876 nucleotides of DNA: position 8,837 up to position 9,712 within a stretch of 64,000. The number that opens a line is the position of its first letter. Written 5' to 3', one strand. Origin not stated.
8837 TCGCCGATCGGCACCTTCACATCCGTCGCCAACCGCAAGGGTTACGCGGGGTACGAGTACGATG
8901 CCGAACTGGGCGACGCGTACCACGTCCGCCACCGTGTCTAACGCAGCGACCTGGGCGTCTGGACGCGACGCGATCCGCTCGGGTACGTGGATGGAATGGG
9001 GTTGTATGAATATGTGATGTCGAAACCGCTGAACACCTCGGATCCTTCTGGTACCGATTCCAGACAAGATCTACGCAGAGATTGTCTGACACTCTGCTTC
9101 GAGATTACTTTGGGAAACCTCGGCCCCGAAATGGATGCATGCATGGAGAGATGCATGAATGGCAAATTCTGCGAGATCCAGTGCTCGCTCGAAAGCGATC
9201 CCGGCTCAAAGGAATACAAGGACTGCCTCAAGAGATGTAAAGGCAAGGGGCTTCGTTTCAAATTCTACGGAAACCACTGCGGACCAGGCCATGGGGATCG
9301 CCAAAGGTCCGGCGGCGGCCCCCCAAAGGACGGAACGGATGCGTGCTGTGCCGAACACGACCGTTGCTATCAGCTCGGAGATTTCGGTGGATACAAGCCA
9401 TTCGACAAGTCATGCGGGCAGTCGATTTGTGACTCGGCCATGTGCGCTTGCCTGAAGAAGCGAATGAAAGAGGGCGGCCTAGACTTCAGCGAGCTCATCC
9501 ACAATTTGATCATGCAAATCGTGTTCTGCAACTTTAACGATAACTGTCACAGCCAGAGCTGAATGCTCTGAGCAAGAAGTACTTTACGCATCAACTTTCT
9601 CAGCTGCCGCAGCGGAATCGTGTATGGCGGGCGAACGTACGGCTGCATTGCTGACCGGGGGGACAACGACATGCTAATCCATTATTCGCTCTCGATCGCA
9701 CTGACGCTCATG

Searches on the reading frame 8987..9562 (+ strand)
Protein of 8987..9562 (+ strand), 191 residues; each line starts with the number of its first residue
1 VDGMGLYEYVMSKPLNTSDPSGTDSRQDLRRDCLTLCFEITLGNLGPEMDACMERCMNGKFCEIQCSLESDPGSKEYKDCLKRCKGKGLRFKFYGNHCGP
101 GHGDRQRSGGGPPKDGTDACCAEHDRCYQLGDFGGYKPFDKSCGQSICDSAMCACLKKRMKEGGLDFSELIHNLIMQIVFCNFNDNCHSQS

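Call 103: search_protein_families(library=pfam, max_evalue=0.001, proteins=[window:8987-9562:+])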
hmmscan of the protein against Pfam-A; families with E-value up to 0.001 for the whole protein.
window:8987-9562:+ (191 aa): 1 family
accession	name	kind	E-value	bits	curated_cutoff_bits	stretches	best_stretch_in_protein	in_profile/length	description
PF00068.24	Phospholip_A2_1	-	2.3e-05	25.3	32.1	1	84-129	11-51/110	Phospholipase A2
